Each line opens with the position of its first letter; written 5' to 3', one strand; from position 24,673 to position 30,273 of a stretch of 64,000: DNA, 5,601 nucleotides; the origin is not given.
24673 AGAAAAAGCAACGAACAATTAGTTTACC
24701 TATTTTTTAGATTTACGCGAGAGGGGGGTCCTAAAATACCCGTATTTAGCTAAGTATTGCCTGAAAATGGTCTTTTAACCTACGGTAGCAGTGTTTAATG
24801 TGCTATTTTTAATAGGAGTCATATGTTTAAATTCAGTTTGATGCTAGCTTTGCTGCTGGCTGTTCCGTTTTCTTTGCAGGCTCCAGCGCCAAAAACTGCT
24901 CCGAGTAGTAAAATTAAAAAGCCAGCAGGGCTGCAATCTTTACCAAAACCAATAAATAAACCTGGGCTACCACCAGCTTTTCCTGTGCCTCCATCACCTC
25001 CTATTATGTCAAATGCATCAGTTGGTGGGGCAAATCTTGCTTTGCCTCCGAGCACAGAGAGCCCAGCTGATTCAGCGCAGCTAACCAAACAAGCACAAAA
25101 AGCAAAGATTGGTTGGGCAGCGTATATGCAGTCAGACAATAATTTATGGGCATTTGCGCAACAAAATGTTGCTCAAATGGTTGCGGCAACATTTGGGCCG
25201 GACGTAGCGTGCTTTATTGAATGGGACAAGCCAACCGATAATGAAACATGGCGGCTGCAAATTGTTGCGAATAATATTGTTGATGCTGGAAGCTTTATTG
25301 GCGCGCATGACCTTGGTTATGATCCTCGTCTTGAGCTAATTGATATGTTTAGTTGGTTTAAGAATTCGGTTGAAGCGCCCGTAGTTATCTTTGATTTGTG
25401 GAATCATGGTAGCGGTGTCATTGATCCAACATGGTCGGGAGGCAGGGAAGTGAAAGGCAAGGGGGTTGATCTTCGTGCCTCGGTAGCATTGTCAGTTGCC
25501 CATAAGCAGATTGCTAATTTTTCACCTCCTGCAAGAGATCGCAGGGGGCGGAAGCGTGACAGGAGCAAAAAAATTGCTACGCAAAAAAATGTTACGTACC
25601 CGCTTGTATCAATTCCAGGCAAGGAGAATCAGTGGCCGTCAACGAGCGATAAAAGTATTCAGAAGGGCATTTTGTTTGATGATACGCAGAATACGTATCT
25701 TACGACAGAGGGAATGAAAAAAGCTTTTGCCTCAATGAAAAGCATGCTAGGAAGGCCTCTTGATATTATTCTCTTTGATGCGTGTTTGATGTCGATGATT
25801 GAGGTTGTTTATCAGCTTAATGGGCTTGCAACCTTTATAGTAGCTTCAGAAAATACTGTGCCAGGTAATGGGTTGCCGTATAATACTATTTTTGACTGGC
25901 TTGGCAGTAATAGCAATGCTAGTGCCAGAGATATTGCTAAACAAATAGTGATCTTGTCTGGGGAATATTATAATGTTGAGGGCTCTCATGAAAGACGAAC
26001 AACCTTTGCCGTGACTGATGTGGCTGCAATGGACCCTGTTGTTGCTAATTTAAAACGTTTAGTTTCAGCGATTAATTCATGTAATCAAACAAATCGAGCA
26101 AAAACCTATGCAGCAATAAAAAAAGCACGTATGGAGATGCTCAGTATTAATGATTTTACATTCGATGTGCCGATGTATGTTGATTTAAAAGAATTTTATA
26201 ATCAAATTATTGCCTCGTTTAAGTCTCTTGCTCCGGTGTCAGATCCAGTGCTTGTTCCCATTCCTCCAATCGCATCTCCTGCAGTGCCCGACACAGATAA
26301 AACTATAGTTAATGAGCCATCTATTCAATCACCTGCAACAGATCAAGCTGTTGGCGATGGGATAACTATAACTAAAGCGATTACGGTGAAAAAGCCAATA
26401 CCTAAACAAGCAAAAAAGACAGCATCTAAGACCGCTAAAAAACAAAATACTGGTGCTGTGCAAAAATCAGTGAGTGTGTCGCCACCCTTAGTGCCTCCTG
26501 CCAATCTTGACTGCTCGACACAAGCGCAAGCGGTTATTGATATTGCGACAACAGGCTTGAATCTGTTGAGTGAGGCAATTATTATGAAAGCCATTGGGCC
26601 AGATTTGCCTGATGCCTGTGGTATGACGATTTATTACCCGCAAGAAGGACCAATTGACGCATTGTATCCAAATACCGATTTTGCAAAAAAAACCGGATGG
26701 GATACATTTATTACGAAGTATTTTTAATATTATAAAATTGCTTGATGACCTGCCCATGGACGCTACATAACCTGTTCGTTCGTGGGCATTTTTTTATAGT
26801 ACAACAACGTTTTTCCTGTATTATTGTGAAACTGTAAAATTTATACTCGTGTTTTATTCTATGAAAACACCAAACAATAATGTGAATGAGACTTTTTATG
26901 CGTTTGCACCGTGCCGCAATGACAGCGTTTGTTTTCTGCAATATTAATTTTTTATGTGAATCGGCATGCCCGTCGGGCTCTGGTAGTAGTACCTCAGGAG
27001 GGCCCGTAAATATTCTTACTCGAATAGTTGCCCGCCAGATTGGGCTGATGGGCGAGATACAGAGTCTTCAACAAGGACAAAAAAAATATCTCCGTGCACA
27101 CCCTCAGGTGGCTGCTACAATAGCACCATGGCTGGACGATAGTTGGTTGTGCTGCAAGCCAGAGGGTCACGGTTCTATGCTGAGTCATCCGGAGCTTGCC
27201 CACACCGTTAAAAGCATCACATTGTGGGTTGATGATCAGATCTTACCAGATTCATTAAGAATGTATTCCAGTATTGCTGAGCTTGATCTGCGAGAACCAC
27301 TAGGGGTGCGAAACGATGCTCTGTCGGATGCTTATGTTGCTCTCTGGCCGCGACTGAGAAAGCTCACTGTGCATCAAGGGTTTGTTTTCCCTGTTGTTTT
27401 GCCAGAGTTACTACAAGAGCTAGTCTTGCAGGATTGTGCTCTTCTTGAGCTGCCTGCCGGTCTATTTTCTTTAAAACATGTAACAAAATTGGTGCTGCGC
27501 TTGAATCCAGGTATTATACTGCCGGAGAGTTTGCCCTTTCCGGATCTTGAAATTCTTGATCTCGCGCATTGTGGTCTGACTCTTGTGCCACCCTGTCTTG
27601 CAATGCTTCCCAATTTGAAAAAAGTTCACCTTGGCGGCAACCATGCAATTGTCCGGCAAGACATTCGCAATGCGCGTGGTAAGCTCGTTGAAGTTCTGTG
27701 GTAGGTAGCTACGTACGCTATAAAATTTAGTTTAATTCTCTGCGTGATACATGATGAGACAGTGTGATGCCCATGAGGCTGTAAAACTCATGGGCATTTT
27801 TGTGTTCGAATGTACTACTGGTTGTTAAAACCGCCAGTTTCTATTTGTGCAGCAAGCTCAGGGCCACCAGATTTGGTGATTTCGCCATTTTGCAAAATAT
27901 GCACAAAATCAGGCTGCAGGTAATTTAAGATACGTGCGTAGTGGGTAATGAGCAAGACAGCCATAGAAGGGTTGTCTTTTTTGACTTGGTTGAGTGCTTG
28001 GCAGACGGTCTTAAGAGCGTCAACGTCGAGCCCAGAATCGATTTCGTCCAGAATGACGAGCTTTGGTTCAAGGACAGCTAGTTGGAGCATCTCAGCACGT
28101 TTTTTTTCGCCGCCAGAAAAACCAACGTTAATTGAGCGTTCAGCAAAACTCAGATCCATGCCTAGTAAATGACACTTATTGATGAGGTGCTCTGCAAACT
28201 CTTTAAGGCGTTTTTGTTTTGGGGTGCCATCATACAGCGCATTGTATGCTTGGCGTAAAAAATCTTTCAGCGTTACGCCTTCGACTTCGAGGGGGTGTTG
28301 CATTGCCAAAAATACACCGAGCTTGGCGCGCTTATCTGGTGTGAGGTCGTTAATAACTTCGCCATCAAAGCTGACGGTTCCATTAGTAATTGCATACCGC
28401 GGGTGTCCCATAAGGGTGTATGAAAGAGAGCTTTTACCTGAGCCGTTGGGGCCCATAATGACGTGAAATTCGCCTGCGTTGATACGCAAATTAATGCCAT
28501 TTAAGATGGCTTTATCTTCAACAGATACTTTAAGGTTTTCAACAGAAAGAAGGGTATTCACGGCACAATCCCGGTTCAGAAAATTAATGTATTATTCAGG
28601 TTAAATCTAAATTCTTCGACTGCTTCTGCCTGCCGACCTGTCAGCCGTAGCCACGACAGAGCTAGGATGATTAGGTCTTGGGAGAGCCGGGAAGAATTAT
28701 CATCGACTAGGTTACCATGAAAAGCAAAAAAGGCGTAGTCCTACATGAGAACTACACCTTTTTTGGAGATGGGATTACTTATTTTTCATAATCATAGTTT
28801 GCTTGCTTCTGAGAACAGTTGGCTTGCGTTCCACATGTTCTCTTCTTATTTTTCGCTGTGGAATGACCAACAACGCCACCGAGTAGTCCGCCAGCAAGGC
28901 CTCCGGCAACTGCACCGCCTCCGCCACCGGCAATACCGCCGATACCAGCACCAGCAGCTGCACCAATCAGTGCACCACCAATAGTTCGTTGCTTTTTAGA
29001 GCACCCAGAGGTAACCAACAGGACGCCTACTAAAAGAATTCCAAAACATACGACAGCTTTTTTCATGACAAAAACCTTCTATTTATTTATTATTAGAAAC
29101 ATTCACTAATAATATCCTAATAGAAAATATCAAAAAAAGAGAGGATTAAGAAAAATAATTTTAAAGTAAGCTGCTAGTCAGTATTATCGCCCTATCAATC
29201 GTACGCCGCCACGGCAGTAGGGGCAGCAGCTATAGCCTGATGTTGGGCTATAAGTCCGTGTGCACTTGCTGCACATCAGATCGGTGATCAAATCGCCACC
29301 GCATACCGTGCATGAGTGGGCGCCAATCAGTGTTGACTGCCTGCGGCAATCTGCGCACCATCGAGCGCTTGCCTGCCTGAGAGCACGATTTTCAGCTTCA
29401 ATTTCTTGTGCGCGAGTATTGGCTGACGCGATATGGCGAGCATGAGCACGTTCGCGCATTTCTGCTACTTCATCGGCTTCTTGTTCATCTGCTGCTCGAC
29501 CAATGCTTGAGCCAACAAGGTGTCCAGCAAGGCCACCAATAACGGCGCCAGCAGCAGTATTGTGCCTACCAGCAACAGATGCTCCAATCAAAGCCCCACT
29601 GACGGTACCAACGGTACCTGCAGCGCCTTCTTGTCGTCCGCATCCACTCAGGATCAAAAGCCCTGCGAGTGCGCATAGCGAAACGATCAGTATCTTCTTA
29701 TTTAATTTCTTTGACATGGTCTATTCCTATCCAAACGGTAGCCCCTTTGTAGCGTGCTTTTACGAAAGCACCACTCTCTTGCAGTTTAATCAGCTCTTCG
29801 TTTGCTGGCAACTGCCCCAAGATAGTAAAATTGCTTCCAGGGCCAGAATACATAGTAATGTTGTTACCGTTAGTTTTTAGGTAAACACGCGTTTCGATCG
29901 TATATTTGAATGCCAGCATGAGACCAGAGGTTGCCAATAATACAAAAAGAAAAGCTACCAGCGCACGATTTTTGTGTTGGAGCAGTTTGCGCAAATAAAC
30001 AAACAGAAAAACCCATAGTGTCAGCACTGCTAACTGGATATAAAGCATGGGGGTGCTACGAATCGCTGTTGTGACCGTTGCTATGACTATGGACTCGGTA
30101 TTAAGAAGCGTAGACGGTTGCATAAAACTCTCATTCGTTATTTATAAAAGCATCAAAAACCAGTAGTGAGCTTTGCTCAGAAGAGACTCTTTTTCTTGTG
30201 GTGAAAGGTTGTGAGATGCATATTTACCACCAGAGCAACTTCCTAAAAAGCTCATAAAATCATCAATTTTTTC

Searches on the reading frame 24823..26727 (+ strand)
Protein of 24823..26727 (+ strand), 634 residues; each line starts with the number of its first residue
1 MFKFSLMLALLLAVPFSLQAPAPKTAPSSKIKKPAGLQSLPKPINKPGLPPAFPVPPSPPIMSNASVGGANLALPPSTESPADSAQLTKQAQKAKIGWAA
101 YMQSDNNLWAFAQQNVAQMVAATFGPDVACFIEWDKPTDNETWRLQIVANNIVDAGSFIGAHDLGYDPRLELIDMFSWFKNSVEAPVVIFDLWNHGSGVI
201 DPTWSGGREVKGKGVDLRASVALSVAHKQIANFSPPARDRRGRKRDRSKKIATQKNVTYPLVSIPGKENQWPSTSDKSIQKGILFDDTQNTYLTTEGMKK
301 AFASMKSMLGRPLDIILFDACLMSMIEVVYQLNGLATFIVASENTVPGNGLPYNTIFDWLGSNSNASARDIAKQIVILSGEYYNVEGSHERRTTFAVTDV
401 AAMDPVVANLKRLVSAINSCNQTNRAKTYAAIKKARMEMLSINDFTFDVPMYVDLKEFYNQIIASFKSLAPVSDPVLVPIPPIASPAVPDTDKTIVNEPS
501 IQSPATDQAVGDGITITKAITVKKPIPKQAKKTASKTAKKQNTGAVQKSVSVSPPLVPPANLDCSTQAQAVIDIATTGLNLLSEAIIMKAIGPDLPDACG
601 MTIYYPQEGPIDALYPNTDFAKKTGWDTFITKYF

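Call 50: search_protein_families(library=pfam, proteins=[window:24823-26727:+], max_evalue=0.00001)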
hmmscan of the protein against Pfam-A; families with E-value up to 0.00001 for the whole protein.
window:24823-26727:+ (634 aa): 1 family
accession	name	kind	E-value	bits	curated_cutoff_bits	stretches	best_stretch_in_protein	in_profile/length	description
PF03415.19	Peptidase_C11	-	9.5e-33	114.6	25.8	1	271-440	100-261/359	Clostripain family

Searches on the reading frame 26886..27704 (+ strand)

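Call 50: search_protein_families(library=pfam, proteins=[window:26886-27704:+], max_evalue=0.00001)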
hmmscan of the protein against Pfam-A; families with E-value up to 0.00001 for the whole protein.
window:26886-27704:+ (272 aa): 1 family
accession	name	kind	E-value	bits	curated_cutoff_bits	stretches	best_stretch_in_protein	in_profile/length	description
PF12799.13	LRR_4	-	5.6e-07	30.1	27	0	221-253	3-34/44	Leucine Rich repeats (2 copies)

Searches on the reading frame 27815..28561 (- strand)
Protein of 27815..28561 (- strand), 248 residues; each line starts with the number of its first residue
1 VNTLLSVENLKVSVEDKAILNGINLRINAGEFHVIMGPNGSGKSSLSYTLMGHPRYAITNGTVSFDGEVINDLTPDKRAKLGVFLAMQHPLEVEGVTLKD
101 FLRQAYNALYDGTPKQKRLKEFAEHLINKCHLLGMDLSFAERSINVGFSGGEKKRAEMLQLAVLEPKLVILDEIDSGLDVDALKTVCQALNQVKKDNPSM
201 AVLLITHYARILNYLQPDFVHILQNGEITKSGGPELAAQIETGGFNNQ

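Call 50: search_protein_families(library=pfam, proteins=[window:27815-28561:-], max_evalue=0.00001)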
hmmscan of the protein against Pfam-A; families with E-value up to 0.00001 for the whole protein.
window:27815-28561:- (248 aa): 3 families
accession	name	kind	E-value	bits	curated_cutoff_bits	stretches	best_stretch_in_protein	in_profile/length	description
PF00005.33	ABC_tran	-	5e-20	72.9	25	1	20-173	1-134/137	ABC transporter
PF02463.25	SMC_N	-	3.2e-09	37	40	1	31-213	25-203/220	RecF/RecN/SMC N terminal domain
PF13304.12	AAA_21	-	2e-07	31.9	27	0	161-207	253-298/304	AAA domain, putative AbiEii toxin, Type IV TA system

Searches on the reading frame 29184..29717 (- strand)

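Call 50: search_protein_families(library=pfam, proteins=[window:29184-29717:-], max_evalue=0.00001)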
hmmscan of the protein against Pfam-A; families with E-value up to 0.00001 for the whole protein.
window:29184-29717:- (177 aa): 1 family
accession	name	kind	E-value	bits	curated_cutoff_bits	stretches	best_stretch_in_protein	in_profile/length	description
PF13488.11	Gly-zipper_Omp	-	5.5e-06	26.6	25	1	35-80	4-46/46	Glycine zipper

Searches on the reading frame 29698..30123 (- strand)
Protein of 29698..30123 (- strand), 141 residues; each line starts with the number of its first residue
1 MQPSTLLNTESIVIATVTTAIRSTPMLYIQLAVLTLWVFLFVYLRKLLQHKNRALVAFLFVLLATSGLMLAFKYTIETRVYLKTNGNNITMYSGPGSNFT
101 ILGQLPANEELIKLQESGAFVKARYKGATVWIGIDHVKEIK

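Call 50: search_protein_families(library=pfam, proteins=[window:29698-30123:-], max_evalue=0.00001)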
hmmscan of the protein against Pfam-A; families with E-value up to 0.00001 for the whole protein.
window:29698-30123:- (141 aa): 1 family
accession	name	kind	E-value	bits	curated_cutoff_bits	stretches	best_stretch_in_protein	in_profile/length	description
PF08239.17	SH3_3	-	9.1e-07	29.4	27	1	90-132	4-48/54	Bacterial SH3 domain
